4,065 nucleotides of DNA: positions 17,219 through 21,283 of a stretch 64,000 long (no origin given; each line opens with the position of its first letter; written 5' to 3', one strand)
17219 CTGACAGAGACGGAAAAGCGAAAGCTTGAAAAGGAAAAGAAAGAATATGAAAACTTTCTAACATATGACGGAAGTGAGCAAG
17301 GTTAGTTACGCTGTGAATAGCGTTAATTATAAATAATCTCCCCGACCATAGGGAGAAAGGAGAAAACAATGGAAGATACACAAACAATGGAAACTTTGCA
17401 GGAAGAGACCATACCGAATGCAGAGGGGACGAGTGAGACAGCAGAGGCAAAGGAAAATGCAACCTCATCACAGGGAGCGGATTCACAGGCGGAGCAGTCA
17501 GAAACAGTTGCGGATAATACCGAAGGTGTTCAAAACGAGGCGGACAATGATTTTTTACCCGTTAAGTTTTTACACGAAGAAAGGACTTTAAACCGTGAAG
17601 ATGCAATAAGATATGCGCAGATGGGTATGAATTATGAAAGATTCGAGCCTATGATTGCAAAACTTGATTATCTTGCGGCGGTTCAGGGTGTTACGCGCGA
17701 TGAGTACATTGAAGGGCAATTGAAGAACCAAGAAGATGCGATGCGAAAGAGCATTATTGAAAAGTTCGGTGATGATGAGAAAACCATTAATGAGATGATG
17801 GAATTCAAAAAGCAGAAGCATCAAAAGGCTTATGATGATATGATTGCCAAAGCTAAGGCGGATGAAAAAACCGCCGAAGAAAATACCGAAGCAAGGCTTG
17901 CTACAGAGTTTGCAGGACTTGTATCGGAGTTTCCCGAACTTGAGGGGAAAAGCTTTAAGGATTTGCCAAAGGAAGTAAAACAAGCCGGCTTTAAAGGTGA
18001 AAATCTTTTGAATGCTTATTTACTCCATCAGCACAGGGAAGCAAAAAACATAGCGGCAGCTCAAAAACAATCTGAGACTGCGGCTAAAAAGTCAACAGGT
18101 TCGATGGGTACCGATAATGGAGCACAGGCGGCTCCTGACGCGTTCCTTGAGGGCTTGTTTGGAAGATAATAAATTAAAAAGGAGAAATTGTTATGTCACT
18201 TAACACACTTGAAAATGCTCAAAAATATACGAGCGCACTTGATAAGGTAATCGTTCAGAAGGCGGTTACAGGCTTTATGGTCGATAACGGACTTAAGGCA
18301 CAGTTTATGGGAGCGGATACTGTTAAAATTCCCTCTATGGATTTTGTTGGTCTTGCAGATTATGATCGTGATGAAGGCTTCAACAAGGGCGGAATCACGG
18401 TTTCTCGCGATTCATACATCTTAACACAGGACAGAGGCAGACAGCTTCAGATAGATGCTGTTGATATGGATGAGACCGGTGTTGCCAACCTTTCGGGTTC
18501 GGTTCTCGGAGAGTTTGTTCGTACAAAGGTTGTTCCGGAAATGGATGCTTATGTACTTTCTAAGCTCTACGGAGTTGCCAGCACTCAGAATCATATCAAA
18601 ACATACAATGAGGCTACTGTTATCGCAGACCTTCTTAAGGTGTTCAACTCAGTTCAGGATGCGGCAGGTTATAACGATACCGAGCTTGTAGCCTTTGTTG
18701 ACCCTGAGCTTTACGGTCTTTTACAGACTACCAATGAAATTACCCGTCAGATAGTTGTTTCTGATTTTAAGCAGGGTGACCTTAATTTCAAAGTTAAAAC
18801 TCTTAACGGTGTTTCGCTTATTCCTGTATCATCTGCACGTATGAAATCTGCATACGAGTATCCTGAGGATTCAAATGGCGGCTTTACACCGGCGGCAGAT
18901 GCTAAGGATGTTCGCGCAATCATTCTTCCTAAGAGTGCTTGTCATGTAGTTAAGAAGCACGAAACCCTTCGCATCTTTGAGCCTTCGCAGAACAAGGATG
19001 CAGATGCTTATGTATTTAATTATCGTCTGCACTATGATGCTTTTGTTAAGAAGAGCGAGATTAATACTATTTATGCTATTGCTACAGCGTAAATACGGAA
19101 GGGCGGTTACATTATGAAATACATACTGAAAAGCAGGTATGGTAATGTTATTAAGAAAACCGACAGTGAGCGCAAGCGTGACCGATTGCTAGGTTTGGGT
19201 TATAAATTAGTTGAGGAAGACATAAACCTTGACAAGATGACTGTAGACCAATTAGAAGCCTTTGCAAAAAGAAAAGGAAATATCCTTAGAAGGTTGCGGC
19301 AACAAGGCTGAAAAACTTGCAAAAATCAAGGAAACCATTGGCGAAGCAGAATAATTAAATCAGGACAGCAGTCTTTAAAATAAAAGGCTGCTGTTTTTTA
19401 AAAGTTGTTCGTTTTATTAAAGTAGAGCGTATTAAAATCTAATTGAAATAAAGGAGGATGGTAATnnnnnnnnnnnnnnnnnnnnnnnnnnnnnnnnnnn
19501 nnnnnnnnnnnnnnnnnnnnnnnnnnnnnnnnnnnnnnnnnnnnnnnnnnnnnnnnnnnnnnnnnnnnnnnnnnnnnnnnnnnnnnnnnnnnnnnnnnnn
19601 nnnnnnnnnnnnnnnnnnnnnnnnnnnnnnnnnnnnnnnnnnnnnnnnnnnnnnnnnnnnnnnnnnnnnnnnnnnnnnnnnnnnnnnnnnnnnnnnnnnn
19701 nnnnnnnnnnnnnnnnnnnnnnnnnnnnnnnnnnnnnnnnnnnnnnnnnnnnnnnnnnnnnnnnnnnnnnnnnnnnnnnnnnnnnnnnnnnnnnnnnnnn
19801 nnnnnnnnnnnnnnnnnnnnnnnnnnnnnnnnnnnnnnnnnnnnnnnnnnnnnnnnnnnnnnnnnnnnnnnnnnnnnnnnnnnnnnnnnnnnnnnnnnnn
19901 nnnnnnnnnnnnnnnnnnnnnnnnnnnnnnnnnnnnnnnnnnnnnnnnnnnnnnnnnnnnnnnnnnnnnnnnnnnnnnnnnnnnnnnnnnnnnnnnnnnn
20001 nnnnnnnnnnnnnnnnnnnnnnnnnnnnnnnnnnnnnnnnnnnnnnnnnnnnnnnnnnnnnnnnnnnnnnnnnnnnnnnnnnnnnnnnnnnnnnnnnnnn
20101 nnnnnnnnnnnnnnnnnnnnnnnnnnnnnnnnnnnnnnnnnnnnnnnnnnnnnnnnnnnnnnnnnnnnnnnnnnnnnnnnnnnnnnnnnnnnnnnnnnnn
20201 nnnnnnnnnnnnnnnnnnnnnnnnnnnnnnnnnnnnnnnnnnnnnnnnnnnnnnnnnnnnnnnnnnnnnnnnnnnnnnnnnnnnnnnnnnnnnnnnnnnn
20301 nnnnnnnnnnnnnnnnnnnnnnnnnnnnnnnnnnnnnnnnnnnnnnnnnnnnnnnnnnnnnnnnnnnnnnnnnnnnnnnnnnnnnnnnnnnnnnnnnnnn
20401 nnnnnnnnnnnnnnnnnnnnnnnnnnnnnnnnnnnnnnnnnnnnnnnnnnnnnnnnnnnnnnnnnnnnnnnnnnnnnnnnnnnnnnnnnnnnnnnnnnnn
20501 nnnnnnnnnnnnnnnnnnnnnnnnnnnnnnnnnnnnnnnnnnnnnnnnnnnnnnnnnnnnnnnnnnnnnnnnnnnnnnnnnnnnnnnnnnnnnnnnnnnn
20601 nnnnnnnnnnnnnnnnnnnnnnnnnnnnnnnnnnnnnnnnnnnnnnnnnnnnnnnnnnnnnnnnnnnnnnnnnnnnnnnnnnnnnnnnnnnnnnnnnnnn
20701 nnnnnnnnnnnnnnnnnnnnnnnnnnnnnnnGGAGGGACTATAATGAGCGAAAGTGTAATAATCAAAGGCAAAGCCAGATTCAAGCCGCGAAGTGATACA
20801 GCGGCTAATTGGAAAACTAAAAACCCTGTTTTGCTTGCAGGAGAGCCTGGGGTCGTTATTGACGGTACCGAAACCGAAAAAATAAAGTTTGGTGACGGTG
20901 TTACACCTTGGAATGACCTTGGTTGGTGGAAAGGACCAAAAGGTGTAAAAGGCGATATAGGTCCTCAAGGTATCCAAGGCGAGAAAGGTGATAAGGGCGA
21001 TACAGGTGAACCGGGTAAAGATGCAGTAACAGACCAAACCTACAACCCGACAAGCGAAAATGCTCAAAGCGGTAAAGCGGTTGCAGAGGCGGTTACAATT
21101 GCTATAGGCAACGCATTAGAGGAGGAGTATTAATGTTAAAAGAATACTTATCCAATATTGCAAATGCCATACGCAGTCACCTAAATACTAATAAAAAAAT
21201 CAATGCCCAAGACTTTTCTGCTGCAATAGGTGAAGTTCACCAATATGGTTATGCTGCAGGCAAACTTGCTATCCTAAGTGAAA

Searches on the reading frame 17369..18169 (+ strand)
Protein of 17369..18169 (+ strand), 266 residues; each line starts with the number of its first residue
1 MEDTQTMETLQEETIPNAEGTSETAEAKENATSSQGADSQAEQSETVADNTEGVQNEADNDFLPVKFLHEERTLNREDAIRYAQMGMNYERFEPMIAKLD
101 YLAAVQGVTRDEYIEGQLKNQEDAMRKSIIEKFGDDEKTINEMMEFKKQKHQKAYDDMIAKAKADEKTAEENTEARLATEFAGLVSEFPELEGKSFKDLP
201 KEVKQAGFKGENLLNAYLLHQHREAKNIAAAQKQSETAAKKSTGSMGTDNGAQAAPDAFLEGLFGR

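Call 7: search_protein_families(library=pfam, proteins=[window:17369-18169:+], max_evalue=0.01)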
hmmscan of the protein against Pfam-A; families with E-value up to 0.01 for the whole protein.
window:17369-18169:+ (266 aa): 0 families

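Call 8: search_protein_families(library=phrogs, proteins=[window:17369-18169:+], max_evalue=0.001)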
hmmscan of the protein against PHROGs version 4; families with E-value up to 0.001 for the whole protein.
window:17369-18169:+ (266 aa): 1 family
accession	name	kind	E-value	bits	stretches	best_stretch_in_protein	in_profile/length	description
phrog_14606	-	unknown function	2.6e-05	24.9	1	22-253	12-232/263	-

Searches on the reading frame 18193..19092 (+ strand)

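Call 7: search_protein_families(library=pfam, proteins=[window:18193-19092:+], max_evalue=0.01)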
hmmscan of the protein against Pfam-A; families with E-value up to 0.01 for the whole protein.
window:18193-19092:+ (299 aa): 0 families

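Call 8: search_protein_families(library=phrogs, proteins=[window:18193-19092:+], max_evalue=0.001)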
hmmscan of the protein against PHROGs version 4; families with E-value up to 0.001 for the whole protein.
window:18193-19092:+ (299 aa): 1 family
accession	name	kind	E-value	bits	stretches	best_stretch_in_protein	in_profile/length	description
phrog_422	-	head and packaging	3.2e-77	260.9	1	3-298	2-293/297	major head protein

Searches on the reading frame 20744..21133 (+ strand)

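Call 18: search_protein_families(library=pfam, proteins=[window:20744-21133:+], max_evalue=0.01)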
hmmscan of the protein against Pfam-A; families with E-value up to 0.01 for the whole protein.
window:20744-21133:+ (129 aa): 2 families
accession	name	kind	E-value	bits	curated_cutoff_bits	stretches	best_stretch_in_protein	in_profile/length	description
PF18454.7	Mtd_N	-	1.2e-08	35.2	26.3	1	16-54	4-37/37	Major tropism determinant N-terminal domain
PF01391.23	Collagen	-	2.4e-05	24.4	27.2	1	64-92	10-38/60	Collagen triple helix repeat (20 copies)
